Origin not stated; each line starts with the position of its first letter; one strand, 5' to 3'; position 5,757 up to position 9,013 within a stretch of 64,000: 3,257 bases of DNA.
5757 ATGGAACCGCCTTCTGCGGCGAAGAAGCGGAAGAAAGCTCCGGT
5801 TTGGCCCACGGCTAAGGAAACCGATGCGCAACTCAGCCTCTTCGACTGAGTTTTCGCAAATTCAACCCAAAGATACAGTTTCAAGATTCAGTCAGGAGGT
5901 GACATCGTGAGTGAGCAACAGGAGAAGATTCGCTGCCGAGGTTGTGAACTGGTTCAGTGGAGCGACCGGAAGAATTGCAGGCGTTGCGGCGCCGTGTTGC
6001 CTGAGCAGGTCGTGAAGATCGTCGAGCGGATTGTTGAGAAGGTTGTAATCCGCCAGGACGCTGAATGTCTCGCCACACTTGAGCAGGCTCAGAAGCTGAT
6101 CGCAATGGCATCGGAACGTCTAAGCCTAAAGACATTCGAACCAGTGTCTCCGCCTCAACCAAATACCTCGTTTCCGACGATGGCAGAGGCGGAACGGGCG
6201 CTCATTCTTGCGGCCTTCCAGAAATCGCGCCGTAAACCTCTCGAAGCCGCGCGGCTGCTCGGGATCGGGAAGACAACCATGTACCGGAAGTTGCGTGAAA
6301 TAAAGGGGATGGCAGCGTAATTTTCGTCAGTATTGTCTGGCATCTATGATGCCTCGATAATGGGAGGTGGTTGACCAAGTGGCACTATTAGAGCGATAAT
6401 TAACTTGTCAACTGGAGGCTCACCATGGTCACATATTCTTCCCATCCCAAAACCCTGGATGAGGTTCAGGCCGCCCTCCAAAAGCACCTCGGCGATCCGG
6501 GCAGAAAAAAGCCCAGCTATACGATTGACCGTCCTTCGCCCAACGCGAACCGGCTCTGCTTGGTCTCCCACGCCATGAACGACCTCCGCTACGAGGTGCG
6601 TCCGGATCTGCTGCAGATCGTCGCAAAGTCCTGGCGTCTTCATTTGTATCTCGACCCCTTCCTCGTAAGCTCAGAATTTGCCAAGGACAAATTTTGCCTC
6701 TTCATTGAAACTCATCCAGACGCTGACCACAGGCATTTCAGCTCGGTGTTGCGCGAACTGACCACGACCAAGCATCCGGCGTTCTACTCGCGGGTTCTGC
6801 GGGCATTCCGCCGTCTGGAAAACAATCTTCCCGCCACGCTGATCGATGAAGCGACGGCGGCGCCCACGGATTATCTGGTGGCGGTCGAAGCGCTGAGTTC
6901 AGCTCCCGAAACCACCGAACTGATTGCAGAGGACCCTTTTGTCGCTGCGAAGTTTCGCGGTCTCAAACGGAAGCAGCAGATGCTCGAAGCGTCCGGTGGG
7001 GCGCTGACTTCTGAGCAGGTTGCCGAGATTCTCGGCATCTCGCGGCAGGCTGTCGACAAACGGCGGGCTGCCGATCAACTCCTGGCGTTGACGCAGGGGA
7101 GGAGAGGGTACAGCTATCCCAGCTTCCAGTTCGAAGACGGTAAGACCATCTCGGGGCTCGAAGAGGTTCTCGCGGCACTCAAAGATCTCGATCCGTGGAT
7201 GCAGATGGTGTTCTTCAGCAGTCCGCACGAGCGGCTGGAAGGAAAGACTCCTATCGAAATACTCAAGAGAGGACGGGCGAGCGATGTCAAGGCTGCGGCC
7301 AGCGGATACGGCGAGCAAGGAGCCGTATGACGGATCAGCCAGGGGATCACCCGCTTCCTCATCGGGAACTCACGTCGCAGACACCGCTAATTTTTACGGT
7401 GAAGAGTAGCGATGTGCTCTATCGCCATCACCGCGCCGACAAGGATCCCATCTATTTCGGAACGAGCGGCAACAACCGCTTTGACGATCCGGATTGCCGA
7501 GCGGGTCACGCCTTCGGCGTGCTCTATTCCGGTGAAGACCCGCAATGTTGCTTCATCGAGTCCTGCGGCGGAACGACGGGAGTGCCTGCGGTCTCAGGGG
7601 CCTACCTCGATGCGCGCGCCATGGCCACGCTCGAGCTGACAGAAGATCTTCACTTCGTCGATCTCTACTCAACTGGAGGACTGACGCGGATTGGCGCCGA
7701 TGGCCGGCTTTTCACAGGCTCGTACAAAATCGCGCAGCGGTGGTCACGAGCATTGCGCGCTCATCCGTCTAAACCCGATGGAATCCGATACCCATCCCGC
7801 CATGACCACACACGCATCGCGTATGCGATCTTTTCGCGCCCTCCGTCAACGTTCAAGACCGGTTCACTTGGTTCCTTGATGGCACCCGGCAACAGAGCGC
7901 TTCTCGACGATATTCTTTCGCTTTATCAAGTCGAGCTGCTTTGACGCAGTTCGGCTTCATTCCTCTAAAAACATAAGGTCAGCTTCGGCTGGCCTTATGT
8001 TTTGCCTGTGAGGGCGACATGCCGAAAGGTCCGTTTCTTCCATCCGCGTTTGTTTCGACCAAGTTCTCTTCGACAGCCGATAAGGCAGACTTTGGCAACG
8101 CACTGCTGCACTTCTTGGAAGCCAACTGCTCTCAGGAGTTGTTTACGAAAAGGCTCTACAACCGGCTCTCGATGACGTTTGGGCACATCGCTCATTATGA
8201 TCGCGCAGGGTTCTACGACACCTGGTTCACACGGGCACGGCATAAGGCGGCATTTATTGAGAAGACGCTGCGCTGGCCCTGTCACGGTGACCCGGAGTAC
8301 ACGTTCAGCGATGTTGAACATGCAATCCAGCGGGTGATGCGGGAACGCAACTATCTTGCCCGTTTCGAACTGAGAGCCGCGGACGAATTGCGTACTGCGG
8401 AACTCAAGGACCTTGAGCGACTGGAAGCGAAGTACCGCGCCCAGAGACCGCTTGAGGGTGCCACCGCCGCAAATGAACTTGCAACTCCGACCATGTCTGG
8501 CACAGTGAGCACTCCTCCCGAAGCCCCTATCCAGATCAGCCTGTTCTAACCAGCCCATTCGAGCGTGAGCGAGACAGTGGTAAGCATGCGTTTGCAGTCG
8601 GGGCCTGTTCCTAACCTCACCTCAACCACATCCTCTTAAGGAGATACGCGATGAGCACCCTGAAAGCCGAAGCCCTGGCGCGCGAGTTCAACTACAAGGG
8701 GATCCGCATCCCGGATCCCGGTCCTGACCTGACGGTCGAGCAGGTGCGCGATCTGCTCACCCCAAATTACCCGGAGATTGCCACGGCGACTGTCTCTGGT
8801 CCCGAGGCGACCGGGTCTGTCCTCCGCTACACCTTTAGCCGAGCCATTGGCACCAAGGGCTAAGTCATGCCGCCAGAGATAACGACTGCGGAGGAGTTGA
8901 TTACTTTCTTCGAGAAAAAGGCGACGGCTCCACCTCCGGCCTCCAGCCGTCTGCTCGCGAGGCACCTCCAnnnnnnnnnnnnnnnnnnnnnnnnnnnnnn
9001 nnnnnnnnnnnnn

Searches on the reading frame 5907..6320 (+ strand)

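Call 50: search_protein_families(library=pfam, proteins=[window:5907-6320:+], max_evalue=0.01)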
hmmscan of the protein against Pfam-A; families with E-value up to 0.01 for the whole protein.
window:5907-6320:+ (137 aa): 2 families
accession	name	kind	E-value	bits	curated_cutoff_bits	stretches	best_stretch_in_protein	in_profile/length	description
PF02954.25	HTH_8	-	3.2e-06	27.2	22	1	92-131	2-41/42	Bacterial regulatory protein, Fis family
PF13384.12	HTH_23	-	0.0051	17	24.6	0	93-127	3-36/50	Homeodomain-like domain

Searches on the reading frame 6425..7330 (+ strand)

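Call 50: search_protein_families(library=pfam, proteins=[window:6425-7330:+], max_evalue=0.01)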
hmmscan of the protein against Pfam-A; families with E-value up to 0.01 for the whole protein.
window:6425-7330:+ (301 aa): 3 families
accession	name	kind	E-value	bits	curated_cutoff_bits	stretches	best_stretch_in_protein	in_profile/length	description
PF23125.1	Xre-MbcA-ParS_M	-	0.0015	18.7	27.8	1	198-240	6-49/51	Antitoxin Xre/MbcA/ParS-like, middle domain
PF08279.18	HTH_11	-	0.007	16.7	25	0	184-212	6-34/55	HTH domain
PF12728.13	HTH_17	-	0.0077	16.9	27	0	194-223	2-31/51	Helix-turn-helix domain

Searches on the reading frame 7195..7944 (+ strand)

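Call 50: search_protein_families(library=pfam, proteins=[window:7195-7944:+], max_evalue=0.01)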
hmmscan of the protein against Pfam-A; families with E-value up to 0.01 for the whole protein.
window:7195-7944:+ (249 aa): 1 family
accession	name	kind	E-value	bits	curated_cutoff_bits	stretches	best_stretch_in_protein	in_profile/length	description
PF08808.17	RES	-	4.5e-16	59.7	23.2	1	75-219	2-142/157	RES domain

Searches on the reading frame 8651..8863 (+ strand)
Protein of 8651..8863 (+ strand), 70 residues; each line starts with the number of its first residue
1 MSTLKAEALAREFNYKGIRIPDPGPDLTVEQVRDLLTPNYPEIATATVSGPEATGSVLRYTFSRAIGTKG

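Call 3: search_protein_families(library=pfam, proteins=[window:8651-8863:+], max_evalue=0.01)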
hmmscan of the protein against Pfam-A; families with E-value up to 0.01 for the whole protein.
window:8651-8863:+ (70 aa): 1 family
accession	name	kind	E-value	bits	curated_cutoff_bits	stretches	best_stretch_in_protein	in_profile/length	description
PF14454.12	Prok_Ub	-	2.5e-22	78.9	25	1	7-68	3-64/64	Prokaryotic Ubiquitin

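Call 4: search_protein_families(library=ncbifam, proteins=[window:8651-8863:+], max_evalue=0.01)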
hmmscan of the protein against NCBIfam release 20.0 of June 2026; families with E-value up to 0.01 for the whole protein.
window:8651-8863:+ (70 aa): 1 family
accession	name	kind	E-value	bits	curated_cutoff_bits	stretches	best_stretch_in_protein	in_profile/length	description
TIGR03738.1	PRTRC_C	hypoth_equivalog_domain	4.6e-25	87.5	45.95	1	6-70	2-66/66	PRTRC system protein C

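Call 5: search_protein_families(library=padloc, proteins=[window:8651-8863:+], max_evalue=0.01)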
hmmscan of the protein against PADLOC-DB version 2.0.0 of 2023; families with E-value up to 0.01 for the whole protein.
window:8651-8863:+ (70 aa): 0 families
